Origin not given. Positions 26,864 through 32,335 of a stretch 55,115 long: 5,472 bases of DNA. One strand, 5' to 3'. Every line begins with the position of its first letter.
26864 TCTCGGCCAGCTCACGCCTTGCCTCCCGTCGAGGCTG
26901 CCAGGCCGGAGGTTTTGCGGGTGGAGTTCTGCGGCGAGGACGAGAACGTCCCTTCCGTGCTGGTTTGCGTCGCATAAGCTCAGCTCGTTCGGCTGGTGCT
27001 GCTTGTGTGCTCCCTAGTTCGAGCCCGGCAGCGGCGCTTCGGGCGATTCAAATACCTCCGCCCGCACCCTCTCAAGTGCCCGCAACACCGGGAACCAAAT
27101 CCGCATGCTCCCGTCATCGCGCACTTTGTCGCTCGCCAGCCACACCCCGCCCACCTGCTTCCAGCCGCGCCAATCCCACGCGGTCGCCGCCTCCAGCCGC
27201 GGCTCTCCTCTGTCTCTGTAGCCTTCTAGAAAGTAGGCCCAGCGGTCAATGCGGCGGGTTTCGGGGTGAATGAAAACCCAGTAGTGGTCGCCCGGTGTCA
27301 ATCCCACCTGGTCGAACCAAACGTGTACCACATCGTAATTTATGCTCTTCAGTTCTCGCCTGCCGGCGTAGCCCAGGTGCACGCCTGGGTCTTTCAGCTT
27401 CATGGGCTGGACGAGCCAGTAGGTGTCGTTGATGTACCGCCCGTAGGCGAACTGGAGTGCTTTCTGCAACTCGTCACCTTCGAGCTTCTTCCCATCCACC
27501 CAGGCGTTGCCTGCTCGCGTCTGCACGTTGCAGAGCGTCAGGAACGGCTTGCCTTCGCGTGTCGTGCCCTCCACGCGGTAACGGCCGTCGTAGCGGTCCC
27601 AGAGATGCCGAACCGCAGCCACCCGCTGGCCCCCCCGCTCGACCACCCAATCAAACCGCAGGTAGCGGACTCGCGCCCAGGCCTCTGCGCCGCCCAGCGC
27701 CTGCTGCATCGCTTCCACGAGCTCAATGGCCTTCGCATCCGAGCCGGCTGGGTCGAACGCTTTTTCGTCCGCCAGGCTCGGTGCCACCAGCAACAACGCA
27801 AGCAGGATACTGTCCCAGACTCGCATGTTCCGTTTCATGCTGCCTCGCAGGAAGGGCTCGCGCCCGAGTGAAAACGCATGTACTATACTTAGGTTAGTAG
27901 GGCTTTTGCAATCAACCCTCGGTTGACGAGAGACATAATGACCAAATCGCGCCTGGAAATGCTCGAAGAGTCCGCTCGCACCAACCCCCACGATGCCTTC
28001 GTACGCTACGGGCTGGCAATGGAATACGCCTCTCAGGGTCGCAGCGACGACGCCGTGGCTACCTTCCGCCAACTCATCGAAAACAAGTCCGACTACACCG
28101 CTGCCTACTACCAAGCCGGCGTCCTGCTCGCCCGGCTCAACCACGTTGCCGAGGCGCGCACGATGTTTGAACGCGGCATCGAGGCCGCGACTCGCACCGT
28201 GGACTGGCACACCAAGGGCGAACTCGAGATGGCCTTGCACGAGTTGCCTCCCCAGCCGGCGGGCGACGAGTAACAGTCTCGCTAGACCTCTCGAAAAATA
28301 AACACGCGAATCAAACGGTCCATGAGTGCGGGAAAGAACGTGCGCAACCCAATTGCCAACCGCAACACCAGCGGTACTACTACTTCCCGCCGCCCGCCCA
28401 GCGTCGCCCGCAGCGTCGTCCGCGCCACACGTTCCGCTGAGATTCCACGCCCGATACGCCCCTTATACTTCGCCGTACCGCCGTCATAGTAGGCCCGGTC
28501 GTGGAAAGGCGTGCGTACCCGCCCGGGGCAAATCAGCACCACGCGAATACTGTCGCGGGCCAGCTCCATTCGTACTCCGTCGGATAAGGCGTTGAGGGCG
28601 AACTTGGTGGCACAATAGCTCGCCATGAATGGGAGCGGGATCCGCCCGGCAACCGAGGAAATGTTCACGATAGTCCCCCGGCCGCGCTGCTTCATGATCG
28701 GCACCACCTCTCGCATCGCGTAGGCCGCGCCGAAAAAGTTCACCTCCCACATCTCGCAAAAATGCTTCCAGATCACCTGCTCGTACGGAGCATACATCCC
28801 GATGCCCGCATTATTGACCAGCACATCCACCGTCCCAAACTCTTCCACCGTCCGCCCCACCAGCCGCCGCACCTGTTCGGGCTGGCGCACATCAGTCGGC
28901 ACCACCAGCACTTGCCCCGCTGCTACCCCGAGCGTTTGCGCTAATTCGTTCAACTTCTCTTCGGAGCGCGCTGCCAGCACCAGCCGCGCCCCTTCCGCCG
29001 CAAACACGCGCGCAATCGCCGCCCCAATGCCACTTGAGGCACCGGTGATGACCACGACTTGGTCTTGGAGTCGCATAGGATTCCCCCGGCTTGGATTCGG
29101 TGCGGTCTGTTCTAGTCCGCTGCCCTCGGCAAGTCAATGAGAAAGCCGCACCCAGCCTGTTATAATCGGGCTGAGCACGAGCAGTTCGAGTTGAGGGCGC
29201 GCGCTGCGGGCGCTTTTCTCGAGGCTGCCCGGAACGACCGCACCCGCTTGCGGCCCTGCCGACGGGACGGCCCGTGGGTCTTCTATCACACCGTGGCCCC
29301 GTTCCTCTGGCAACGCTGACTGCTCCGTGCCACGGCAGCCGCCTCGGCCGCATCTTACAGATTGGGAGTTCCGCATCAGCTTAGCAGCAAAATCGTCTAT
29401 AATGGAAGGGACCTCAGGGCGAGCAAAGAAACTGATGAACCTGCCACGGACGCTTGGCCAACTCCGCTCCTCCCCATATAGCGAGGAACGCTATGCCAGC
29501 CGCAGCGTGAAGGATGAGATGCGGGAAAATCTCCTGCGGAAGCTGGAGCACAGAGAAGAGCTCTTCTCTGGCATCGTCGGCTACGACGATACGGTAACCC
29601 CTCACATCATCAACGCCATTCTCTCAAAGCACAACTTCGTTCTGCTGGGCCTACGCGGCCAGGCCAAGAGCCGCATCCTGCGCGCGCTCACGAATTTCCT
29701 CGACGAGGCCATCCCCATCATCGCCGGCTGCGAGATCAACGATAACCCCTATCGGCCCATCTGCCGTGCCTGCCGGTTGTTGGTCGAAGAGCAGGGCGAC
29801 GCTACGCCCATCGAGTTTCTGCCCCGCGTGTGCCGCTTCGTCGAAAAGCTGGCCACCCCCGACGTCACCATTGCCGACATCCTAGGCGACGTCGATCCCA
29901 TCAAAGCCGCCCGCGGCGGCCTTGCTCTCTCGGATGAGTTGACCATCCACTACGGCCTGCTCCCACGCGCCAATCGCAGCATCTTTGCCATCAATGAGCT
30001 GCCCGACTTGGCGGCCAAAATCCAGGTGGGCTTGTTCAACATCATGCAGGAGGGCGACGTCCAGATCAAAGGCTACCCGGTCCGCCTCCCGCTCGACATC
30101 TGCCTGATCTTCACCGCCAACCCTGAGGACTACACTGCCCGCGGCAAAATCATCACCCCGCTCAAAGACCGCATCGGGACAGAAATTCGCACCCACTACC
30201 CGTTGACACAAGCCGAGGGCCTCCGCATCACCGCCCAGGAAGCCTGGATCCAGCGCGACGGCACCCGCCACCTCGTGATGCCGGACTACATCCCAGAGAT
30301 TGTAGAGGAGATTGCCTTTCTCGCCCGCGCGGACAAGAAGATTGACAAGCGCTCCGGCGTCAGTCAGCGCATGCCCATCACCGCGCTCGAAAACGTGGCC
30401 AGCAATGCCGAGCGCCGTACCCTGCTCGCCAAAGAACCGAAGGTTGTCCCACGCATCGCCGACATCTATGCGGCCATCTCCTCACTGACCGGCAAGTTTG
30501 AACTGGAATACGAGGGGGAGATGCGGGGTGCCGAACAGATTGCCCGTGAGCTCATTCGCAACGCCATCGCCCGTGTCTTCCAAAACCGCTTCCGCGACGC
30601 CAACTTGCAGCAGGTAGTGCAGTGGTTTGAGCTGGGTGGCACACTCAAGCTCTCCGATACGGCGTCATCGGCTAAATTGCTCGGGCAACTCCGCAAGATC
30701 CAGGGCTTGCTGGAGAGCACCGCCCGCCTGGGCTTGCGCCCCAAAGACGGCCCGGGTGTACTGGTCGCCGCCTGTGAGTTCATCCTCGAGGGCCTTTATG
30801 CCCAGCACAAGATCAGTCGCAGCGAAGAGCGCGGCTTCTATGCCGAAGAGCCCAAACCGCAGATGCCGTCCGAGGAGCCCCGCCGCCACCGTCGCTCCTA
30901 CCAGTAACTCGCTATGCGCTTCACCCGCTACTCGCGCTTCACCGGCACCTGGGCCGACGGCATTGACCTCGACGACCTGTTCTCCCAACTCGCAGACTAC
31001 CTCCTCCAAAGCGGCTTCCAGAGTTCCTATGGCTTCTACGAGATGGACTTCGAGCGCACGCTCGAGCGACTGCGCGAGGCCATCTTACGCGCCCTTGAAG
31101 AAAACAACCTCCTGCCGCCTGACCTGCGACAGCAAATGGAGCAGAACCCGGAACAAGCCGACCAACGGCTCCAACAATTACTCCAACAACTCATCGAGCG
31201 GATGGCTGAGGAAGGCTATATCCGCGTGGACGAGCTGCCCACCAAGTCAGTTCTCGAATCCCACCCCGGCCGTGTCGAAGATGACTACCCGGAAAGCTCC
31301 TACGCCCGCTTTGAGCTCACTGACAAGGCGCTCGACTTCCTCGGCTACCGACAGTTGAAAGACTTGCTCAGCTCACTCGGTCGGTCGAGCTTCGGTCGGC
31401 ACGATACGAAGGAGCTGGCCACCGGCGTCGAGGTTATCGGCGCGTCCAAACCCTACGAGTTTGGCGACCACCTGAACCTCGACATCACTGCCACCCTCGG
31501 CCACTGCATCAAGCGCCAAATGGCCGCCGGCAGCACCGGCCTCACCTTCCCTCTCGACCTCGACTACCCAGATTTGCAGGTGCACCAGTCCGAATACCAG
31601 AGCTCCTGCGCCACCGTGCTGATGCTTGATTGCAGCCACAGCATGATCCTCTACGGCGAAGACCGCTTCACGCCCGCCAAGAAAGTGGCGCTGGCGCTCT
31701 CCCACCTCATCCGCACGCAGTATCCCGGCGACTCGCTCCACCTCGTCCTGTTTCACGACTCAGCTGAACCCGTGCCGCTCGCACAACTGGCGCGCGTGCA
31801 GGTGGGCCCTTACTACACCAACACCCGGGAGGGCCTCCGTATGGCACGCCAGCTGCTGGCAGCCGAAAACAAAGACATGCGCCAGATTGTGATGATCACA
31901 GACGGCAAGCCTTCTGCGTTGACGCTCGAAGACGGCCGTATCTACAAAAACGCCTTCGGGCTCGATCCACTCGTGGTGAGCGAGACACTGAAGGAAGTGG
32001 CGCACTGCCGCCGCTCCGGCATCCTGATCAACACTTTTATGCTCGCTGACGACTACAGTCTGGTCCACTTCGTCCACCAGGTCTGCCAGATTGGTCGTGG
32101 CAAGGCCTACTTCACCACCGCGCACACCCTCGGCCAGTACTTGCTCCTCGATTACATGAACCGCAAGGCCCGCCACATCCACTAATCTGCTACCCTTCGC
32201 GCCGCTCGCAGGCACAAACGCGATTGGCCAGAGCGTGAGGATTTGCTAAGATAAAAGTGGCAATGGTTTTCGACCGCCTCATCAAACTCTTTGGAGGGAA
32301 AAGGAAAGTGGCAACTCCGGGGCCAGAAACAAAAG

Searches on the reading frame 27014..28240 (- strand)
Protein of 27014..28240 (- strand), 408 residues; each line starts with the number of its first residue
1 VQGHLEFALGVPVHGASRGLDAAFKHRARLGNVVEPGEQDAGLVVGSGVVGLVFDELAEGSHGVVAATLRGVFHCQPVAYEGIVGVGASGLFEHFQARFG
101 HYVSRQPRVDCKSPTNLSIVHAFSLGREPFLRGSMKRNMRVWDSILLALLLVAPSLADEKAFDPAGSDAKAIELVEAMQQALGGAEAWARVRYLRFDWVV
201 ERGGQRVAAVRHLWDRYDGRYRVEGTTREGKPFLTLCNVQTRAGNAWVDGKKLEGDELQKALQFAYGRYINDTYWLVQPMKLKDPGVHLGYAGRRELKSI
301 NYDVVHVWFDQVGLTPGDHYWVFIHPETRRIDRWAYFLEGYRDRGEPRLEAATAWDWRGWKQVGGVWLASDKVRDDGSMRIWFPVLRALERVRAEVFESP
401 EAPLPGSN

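Call 16: search_protein_families(library=pfam, proteins=[window:27014-28240:-], max_evalue=0.001)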
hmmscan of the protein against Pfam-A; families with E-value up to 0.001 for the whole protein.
window:27014-28240:- (408 aa): 1 family
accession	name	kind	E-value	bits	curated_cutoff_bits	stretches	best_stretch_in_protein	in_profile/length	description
PF20113.4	DUF6503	-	3.1e-05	24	22.9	1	261-338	116-198/255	Family of unknown function (DUF6503)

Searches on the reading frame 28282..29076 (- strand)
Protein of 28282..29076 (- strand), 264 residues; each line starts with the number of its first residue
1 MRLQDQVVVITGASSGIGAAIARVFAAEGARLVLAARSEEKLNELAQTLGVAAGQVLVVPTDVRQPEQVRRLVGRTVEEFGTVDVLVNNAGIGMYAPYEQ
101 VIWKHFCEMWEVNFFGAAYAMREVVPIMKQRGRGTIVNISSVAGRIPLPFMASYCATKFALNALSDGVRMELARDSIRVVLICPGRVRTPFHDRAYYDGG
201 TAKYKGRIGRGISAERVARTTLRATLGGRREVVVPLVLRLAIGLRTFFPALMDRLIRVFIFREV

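Call 16: search_protein_families(library=pfam, proteins=[window:28282-29076:-], max_evalue=0.001)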
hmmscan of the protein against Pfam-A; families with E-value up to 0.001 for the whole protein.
window:28282-29076:- (264 aa): 4 families
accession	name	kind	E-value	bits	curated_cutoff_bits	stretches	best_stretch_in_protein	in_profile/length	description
PF00106.31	adh_short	-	1e-58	198.5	26.6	1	6-193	1-188/195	short chain dehydrogenase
PF13561.12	adh_short_C2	-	1e-43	150.1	27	1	12-219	1-211/236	Enoyl-(Acyl carrier protein) reductase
PF08659.16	KR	-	1.8e-12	48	22.6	1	8-167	3-162/180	KR domain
PF23441.1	SDR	-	8.3e-05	22.5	27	1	83-210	91-215/258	SDR-like rossmann domain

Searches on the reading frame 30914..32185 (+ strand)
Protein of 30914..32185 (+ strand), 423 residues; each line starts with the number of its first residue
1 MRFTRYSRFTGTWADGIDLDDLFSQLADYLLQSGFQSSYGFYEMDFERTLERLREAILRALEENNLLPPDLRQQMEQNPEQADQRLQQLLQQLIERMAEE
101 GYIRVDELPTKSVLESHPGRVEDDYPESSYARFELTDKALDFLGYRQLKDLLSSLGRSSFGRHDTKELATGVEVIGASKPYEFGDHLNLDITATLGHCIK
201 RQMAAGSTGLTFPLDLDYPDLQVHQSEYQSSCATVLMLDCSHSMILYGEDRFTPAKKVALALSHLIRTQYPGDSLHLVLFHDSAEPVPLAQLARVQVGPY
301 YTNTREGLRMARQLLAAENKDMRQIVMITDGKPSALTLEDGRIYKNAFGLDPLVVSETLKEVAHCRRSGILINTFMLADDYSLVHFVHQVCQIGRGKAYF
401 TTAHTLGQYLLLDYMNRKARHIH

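Call 16: search_protein_families(library=pfam, proteins=[window:30914-32185:+], max_evalue=0.001)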
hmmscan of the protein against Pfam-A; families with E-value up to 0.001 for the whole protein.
window:30914-32185:+ (423 aa): 2 families
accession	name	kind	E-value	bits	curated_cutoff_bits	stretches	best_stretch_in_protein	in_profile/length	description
PF13519.12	VWA_2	-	2.6e-08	34.9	27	1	234-332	1-107/107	von Willebrand factor type A domain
PF21782.3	PKMT_2nd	-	0.00078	20.2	27.8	0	43-101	40-97/98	PKMT, C-terminal winged helix domain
